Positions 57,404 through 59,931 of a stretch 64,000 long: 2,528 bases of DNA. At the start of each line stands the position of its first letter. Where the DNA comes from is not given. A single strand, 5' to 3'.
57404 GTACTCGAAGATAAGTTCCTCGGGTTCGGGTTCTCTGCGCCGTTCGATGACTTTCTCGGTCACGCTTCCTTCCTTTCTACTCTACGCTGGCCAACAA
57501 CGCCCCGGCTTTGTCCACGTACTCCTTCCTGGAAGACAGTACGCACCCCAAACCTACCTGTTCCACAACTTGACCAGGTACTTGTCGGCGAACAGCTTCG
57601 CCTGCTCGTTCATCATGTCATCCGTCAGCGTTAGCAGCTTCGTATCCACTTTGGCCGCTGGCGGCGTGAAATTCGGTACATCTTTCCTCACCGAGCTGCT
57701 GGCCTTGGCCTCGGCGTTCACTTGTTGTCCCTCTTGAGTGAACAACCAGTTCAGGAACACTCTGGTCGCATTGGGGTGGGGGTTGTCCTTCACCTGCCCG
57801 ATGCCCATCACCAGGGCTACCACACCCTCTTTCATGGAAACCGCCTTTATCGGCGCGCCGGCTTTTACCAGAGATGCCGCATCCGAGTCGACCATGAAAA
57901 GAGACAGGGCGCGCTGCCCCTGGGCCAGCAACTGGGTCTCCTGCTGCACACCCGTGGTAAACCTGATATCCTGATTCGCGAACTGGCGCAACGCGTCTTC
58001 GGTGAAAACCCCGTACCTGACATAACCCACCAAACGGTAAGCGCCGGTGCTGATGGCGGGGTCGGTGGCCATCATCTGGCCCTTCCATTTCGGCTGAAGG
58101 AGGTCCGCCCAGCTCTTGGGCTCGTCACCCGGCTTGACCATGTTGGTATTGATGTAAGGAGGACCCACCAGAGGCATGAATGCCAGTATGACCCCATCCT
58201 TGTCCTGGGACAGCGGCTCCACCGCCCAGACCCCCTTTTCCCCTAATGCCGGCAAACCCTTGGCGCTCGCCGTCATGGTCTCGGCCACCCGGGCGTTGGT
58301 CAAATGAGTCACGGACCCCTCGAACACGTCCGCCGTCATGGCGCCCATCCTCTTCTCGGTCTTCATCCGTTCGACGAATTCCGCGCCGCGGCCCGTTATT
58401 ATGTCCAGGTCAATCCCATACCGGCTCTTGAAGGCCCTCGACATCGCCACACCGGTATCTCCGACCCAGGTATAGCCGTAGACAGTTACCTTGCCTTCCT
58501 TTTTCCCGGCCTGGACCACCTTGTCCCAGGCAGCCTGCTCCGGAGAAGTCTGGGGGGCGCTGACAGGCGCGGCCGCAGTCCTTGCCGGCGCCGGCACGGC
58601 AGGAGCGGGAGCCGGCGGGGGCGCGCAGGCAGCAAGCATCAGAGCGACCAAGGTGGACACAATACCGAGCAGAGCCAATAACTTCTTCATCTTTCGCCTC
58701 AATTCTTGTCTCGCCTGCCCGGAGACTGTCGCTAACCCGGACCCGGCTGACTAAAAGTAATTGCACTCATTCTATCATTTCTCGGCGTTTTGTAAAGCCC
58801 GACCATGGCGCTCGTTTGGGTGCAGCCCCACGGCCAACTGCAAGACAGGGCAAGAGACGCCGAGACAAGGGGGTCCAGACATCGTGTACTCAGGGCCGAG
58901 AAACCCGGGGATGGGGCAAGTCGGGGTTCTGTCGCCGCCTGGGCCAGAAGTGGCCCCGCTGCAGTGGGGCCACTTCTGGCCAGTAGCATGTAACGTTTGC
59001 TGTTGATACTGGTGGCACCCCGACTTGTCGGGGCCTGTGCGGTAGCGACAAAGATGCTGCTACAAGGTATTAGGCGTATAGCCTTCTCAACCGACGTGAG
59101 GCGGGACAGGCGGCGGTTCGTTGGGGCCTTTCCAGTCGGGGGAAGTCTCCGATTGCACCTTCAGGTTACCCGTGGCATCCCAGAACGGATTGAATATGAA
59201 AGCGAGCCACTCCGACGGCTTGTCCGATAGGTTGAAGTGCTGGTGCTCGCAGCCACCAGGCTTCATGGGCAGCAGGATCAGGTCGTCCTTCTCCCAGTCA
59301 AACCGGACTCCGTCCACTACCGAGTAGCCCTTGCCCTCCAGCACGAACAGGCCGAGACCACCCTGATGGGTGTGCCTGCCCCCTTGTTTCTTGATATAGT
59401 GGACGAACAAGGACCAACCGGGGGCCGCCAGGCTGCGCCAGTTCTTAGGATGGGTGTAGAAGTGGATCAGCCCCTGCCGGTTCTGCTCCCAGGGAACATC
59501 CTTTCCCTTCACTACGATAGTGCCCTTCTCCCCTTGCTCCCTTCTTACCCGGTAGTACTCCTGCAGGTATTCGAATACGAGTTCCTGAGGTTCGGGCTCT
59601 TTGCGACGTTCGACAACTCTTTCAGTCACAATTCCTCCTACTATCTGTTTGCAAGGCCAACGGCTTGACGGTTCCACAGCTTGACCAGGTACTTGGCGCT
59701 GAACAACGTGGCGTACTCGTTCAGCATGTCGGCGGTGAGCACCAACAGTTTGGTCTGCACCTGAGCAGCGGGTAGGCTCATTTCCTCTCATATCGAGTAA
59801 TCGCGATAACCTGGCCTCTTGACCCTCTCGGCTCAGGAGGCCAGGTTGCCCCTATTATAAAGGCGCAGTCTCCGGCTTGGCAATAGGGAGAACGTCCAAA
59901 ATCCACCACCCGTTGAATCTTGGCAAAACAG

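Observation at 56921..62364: Triplicated orphan-SBP module (SBP+cupin, SBP-remnant+cupin, SBP+amidohydrolase) caught in mid-decay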

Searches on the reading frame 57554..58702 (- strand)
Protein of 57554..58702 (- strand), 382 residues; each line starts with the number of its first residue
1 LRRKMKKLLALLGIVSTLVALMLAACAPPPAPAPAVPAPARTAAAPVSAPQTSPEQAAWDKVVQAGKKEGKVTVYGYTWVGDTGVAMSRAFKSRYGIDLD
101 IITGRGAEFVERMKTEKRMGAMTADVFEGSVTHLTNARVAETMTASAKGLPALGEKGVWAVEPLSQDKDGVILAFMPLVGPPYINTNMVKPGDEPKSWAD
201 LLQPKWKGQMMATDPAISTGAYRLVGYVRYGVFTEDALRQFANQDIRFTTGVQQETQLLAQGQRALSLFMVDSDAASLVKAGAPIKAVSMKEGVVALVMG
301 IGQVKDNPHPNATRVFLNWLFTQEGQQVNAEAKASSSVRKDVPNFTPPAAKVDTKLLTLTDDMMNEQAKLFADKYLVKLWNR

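Call 6: search_protein_families(library=pfam, proteins=[window:57554-58702:-], max_evalue=0.01)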
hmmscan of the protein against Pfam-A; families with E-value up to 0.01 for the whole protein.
window:57554-58702:- (382 aa): 4 families
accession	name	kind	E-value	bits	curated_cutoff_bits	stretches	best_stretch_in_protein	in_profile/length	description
PF13416.11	SBP_bac_8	-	7.7e-13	49.3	27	1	87-350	2-271/279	Bacterial extracellular solute-binding protein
PF13343.11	SBP_bac_6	-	8.4e-13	48.8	24.6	1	179-351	62-233/245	Bacterial extracellular solute-binding protein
PF13531.11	SBP_bac_11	-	1.2e-12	48.6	25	1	86-328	15-220/227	Bacterial extracellular solute-binding protein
PF01547.30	SBP_bac_1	-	1.9e-06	28.6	26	1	90-327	16-307/307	Bacterial extracellular solute-binding protein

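Call 12: search_protein_families(library=ncbifam, proteins=[window:57554-58702:-], max_evalue=0.01)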
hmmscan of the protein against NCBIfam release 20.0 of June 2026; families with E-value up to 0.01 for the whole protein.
window:57554-58702:- (382 aa): 5 families
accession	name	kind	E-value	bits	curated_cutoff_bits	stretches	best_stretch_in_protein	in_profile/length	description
NF011620.1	PRK15046.1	equivalog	3.7e-12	45.6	310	1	63-217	18-161/334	2-aminoethylphosphonate ABC transporter substrate-binding protein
TIGR03261.1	phnS2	equivalog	1.3e-09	37.6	392.75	1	193-342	141-291/334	putative 2-aminoethylphosphonate ABC transporter substrate-binding protein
TIGR03227.1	PhnS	equivalog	4.6e-09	35.6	395.3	1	86-343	51-305/360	2-aminoethylphosphonate ABC transporter substrate-binding protein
TIGR01254.1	sfuA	subfamily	6.2e-07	29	93.4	1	188-328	117-258/306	thiamine ABC transporter substrate-binding protein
NF033636.1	acid_shock_Asr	equivalog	0.0041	17.9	50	0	5-69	1-67/119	acid resistance repetitive basic protein Asr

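Call 15: search_solved_structures(query=window:57554-58702:-, max_evalue=0.01, show_alignments=1)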
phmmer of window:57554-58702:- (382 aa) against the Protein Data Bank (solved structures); distinct sequences matched with E-value up to 0.01: 27.
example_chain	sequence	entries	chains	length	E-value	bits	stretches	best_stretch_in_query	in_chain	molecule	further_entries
8x1a_B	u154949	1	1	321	6.2e-12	48.2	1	69-361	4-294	Iron(III) ABC transporter, periplasmic iron-compound-binding protein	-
6wce_A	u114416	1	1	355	6.5e-10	41.5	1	64-377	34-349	Pyridoxal-5-phosphate binding protein A (P5PA)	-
7f6u_A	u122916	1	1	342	6.8e-08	34.9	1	57-342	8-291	Iron ABC transporter, periplasmic iron-binding protein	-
7f6p_A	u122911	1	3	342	8.4e-08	34.6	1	57-342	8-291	Iron ABC transporter, periplasmic iron-binding protein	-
7f6t_A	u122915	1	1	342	1.3e-07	34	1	57-342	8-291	Iron ABC transporter, periplasmic iron-binding protein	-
7f6e_A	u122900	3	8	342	1.3e-07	34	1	57-342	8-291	Iron ABC transporter, periplasmic iron-binding protein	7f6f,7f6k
7f6n_A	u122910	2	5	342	1.3e-07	33.9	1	57-342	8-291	Iron ABC transporter, periplasmic iron-binding protein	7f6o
6lkg_A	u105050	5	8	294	1.7e-07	33.6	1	180-344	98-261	ABC transporter, solute-binding protein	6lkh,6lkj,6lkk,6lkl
6lki_A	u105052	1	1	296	1.7e-07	33.6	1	180-344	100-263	ABC transporter, solute-binding protein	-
7f6s_A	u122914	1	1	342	2.1e-07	33.3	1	57-342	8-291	Iron ABC transporter, periplasmic iron-binding protein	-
7f6r_A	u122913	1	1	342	2.9e-07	32.8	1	57-342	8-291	Iron ABC transporter, periplasmic iron-binding protein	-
7f6q_A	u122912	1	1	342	2.9e-07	32.8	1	57-342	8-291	Iron ABC transporter, periplasmic iron-binding protein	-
6hhb_A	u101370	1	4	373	3e-06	29.5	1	48-342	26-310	ABC-type Fe3+ transport system, periplasmic component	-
4r72_A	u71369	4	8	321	4e-06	29.1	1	89-331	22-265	ABC-type Fe3+ transport system, periplasmic component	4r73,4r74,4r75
6fjl_A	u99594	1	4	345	8.2e-06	28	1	53-342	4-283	ABC-type Fe3+ transport system, periplasmic component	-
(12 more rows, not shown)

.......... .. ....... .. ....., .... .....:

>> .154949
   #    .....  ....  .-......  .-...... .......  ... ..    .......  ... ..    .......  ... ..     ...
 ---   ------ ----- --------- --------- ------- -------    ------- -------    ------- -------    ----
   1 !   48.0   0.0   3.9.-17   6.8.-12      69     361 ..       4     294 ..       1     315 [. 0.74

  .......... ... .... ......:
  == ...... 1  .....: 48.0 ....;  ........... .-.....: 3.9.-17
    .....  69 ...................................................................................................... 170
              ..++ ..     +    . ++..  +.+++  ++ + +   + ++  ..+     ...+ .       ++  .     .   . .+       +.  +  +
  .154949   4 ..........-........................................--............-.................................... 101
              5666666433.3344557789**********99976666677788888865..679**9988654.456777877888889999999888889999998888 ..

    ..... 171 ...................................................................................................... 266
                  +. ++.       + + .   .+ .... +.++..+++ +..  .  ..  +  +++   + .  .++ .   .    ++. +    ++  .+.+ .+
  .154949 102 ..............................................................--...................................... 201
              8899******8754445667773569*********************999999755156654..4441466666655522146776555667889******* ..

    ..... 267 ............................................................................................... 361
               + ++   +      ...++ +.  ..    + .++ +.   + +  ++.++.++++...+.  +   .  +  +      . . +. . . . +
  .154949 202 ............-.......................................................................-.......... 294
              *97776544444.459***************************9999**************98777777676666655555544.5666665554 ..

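Call 39: find_homologous_proteins(query=window:57554-58702:-, max_evalue=1e-10)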
Query window:57554-58702:- (382 aa): 49 proteins with E <= 1e-10 among 8000 candidates.
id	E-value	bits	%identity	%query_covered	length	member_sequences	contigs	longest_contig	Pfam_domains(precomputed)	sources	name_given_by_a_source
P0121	8.8e-247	836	100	99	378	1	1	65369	PF13531.12,PF13416.12,PF13343.12,PF01547.31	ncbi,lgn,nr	ncbi:MAG: extracellular solute-binding protein [Chloroflexi bacterium]|nr:extracellular solute-bindi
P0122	3.9e-197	672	79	99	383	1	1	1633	PF13531.12,PF13416.12,PF13343.12,PF01547.31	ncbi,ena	ncbi:MAG: extracellular solute-binding protein [Chloroflexota bacterium]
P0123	3.4e-196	669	78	99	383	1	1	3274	PF13531.12,PF13416.12,PF13343.12,PF01547.31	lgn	-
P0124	5.9e-181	619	73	99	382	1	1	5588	PF13531.12,PF13416.12,PF13343.12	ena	-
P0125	2.0e-179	614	73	99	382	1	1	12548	PF13531.12,PF13416.12,PF13343.12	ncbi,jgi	-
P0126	4.0e-178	610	73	97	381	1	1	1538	PF13531.12,PF13343.12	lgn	-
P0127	7.1e-174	596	70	99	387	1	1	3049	PF13531.12,PF13416.12,PF13343.12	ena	-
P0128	2.6e-166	571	65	99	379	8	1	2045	PF13531.12,PF13416.12,PF13343.12,PF01547.31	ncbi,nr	ncbi:MAG: extracellular solute-binding protein [Dehalococcoidia bacterium]|nr:extracellular solute-b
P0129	4.5e-152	524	63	97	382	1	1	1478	PF13531.12,PF13416.12,PF13343.12,PF01547.31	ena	-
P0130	4.8e-140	484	56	97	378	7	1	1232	PF13531.12,PF13416.12,PF13343.12,PF01547.31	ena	-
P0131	1.8e-139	483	65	87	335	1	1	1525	PF13531.12,PF13416.12,PF13343.12,PF01547.31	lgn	-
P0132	7.2e-136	471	79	69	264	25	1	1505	PF13531.12,PF13416.12,PF13343.12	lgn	-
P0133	1.7e-129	450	54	96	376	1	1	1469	PF13531.12,PF13416.12,PF13343.12,PF01547.31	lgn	-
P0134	5.8e-129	448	54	97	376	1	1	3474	PF13531.12,PF13416.12,PF13343.12,PF01547.31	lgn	-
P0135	1.3e-128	447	57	86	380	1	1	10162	PF13531.12,PF13416.12,PF13343.12,PF01547.31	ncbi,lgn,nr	ncbi:MAG: extracellular solute-binding protein [Chloroflexi bacterium]|nr:extracellular solute-bindi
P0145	8.8e-93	329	44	97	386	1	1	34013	PF13531.12,PF13416.12,PF13343.12,PF01547.31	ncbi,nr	ncbi:MAG: extracellular solute-binding protein [Chloroflexi bacterium]|nr:extracellular solute-bindi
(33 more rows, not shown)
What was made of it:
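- Checked: SBP-A, 57554-58690 (378 aa, identical to database protein P0121, call 39).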

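Call 40: find_encoding_contigs(protein=P0121, flank=10000, max_places=3)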
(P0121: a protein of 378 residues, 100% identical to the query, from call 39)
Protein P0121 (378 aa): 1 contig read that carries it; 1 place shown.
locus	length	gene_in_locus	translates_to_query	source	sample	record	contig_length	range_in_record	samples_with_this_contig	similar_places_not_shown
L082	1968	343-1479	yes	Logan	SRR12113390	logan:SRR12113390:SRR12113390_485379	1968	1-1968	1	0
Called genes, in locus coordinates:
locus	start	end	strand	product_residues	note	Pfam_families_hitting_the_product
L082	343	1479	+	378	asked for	PF13531:SBP_bac_11, PF01547:SBP_bac_1 (weak), PF13416:SBP_bac_8, PF13343:SBP_bac_6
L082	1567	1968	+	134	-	?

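Call 53: predict_structure(alignment_id=A5)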
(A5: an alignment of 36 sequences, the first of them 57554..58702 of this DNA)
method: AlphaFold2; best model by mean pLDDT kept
length: 382 residues; sequences in the alignment: 36
mean_pLDDT: 93.0   pTM: 0.83
mean pLDDT of the five models: 93.0, 92.7, 92.6, 91.7, 91.2
residues with pLDDT >= 90: 323; 70-90: 38; 50-70: 21; < 50: 0
segments of 3 or more residues with pLDDT < 50: none
pLDDT, mean of each block of 10 residues (from residue 1): 69 85 74 68 59 91 98 96 97 99 94 98 97 96 96 96 94 97 98 97 97 93 96 97 95 94 97 94 98 97 98 99 98 97 97 96 95 96 90
secondary structure, 60 per line:
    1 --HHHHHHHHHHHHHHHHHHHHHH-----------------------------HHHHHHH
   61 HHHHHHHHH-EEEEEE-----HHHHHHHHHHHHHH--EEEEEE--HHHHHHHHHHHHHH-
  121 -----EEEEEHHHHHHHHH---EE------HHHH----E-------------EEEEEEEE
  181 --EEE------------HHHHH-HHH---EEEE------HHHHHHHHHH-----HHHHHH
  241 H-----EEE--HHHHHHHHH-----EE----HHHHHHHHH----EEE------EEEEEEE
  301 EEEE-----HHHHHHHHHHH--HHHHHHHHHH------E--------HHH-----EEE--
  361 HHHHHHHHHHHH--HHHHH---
elements in order: H3-24 H54-69 E71-76 H82-95 E98-103 H106-119 E126-130 H131-139 H151-154 E173-180 E183-185 H198-202 E210-213 H220-229 H235-241 E247-249 H252-260 H272-280 E285-287 E294-304 H310-320 H323-332 E356-358 H361-372 H375-379

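Call 57: fold_search(model_id=the predicted structure, library=pdb)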
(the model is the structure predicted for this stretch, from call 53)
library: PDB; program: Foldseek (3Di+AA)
matches with E <= 10: 1577; with E <= 0.001: 1107
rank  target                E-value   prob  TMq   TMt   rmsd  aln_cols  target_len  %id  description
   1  7f6s                  6.1e-19  1.00  0.67  0.74   4.2       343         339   17  Crystal structure of metal-citrate-binding mutant (T199A) protein (MctA) of ABC transporter in apo state (released 2021-12-01)
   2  8x1a                  1.6e-18  1.00  0.64  0.75   5.3       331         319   19  Crystal structure of periplasmic G6P binding protein VcA0625 (released 2024-04-17)
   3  7f6q                  2.2e-18  1.00  0.67  0.75   5.2       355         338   18  Crystal structure of metal-citrate-binding mutant (S79A) protein (MctA) of ABC transporter in apo state (released 2021-12-01)
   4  7f6r                  6.4e-18  1.00  0.66  0.74   4.1       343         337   18  Crystal structure of metal-citrate-binding mutant (S164A) protein (MctA) of ABC transporter in apo state (released 2021-12-01)
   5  7f6e_C                7.1e-18  1.00  0.65  0.73   5.3       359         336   19  Crystal structure of metal-citrate-binding protein (MctA) of ABC transporter endogenously bound to Mg2+-citrate comple (released 2021-12-01)
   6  4r74_C                1.0e-17  1.00  0.64  0.76   5.2       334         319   16  Structure of the periplasmic binding protein AfuA from Actinobacillus pleuropneumoniae (exogenous fructose-6-phosphate (released 2015-08-12)
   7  4r74_B                1.0e-17  1.00  0.64  0.75   5.2       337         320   17  Structure of the periplasmic binding protein AfuA from Actinobacillus pleuropneumoniae (exogenous fructose-6-phosphate (released 2015-08-12)
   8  7f6u                  1.4e-17  1.00  0.66  0.74   4.1       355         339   18  Crystal structure of metal-citrate-binding mutant (Y221A) protein (MctA) of ABC transporter in apo state (released 2021-12-01)
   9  7f6t                  1.5e-17  1.00  0.67  0.74   4.2       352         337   18  Crystal structure of metal-citrate-binding mutant (Y221F) protein (MctA) of ABC transporter in apo state (released 2021-12-01)
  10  4r73_B                1.5e-17  1.00  0.59  0.70   5.6       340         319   15  Structure of the periplasmic binding protein AfuA from Actinobacillus pleuropneumoniae (endogenous glucose-6-phosphate (released 2015-08-12)
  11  4r73_A                1.6e-17  1.00  0.63  0.74   5.2       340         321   16  Structure of the periplasmic binding protein AfuA from Actinobacillus pleuropneumoniae (endogenous glucose-6-phosphate (released 2015-08-12)
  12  6wce                  1.9e-17  1.00  0.68  0.81   3.4       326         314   20  Structure of the periplasmic binding protein P5PA (released 2021-08-25)
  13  4r6y                  2.4e-17  1.00  0.63  0.74   4.1       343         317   18  Crystal structure of solute-binding protein stm0429 from salmonella enterica subsp. enterica serovar typhimurium str. lt (released 2014-09-10)
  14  6g7n_A                2.6e-17  1.00  0.62  0.73   4.1       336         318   20  Trichodesmium Tery_3377 (IdiA) (FutA) with iron and alanine ligand. (released 2018-09-12)
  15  7f6k_C                3.1e-17  1.00  0.67  0.77   4.1       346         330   19  Crystal structure of metal-citrate-binding protein (MctA) of ABC transporter endogenously bound to citrate (released 2021-12-01)
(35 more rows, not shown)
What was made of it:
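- On ABC-transporter solute-binding protein, FbpA-like cluster D (Pfam SBP_bac_8/6/11/1): Foldseek against the PDB gives MctA, AfuA, P5PA and FutA at E 1e-17 to 1e-19 (calls 53, 57).
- The best folds are MctA (metal-citrate), AfuA/VcA0625 (sugar phosphates), P5PA, PhnS and FutA/FbpA, all binders of anionic ligands (calls 53, 57).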

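Call 82: find_encoding_contigs(protein=P0125, flank=6000, max_places=2)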
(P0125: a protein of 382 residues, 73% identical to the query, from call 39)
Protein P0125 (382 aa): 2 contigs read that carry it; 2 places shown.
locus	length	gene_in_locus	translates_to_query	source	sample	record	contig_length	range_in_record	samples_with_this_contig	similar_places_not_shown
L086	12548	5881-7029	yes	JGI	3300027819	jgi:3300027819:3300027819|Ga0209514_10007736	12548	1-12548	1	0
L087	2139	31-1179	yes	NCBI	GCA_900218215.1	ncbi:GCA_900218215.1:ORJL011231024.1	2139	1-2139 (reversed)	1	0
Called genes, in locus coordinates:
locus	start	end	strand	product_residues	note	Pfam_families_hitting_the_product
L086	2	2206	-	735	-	?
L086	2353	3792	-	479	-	-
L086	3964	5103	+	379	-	PF13531:SBP_bac_11, PF01547:SBP_bac_1, PF13416:SBP_bac_8, PF13343:SBP_bac_6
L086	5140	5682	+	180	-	PF07883:Cupin_2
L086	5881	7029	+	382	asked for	PF13531:SBP_bac_11, PF13416:SBP_bac_8, PF13343:SBP_bac_6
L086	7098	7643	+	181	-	PF07883:Cupin_2 (weak)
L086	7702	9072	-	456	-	PF02629:CoA_binding, PF13380:CoA_binding_2, PF19045:Ligase_CoA_2 (faint), PF13607:Succ_CoA_lig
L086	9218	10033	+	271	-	-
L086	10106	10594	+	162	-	-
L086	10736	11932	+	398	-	PF10633:NPCBM_assoc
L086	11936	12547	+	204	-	?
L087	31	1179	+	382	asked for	PF13531:SBP_bac_11, PF13416:SBP_bac_8, PF13343:SBP_bac_6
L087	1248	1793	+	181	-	PF07883:Cupin_2 (weak)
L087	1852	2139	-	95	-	?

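Call 83: find_encoding_contigs(protein=P0145, flank=8000, max_places=2)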
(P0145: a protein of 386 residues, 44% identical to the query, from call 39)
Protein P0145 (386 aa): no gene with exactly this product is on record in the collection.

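Call 92: search_protein_families(library=pfam, proteins=[L086:2353-3792:-, L086:2-2206:-], max_evalue=0.0001)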
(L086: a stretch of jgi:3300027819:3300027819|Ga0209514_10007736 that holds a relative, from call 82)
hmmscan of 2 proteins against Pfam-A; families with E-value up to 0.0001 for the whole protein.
L086:2353-3792:- (479 aa): 0 families

L086:2-2206:- (735 aa): 1 family
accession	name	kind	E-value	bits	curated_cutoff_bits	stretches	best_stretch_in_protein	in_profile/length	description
PF03448.22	MgtE_N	-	1.4e-05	26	25.9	1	270-351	8-89/102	MgtE intracellular N domain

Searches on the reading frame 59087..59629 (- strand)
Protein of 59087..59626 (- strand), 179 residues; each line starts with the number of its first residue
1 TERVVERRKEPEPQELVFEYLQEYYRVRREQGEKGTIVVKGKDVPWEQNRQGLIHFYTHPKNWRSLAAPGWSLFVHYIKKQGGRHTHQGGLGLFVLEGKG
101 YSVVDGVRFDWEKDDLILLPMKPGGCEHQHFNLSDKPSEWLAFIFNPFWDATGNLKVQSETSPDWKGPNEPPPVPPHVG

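Call 6: search_protein_families(library=pfam, proteins=[window:59087-59626:-], max_evalue=0.01)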
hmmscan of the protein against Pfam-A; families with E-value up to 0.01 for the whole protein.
window:59087-59626:- (179 aa): 1 family
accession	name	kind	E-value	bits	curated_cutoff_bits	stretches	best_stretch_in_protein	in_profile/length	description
PF07883.17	Cupin_2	-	1.4e-09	38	27.2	1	81-142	10-68/70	Cupin domain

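Call 12: search_protein_families(library=ncbifam, proteins=[window:59087-59626:-], max_evalue=0.01)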
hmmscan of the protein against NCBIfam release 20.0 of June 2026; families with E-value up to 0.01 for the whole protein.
window:59087-59626:- (179 aa): 2 families
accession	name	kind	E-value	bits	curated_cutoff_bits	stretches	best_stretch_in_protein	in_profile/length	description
NF049978.1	AminoSalDhMabB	equivalog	2.2e-05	24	650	1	92-136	272-312/351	5-aminosalicylate 1,2-dioxygenase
TIGR02272.1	gentisate_1_2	equivalog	0.00035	19.6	442.1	1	85-142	98-153/336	gentisate 1,2-dioxygenase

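Call 78: find_encoding_contigs(protein=window:59090-59629:-, flank=5000, max_places=4)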
Protein seq(180 aa) (180 aa): no gene with exactly this product is on record in the collection.

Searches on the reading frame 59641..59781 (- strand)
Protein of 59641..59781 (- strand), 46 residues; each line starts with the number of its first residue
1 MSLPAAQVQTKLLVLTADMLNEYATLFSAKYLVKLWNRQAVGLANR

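Call 86: find_encoding_contigs(protein=window:59641-59781:-, flank=5000, max_places=5)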
Protein window:59641-59781:- (46 aa): no gene with exactly this product is on record in the collection.
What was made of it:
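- A gene with exactly this product is not on record in the protein collection (call 86).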
